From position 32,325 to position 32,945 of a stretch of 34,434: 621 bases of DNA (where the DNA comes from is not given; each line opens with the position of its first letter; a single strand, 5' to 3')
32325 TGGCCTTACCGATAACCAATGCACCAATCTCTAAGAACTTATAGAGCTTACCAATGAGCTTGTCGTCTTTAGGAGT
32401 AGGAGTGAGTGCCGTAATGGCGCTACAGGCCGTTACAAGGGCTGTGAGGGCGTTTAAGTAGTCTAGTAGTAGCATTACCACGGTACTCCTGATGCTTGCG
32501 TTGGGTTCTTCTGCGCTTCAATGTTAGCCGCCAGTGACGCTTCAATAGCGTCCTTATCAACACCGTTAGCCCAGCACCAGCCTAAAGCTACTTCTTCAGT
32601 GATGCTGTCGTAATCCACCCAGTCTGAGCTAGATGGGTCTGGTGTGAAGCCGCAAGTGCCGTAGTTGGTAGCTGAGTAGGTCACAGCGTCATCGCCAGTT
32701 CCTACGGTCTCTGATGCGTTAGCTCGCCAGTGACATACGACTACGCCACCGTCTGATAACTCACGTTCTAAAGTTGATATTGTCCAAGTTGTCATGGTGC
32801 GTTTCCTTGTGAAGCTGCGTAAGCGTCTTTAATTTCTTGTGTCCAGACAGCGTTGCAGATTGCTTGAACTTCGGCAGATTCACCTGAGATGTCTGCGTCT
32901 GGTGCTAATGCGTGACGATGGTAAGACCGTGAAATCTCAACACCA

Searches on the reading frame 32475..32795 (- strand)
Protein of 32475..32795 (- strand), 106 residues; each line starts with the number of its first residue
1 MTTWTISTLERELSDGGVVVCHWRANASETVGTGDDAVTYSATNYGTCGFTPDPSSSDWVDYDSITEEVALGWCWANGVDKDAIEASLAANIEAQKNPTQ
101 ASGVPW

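Call 37: search_protein_families(library=pfam, proteins=[window:32475-32795:-], max_evalue=0.01)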
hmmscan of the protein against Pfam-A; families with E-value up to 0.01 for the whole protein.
window:32475-32795:- (106 aa): 1 family
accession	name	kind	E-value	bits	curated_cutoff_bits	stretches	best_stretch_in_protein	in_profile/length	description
PF25590.1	DUF7936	-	6.2e-23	81.9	27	1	2-106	4-103/103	Domain of unknown function (DUF7936)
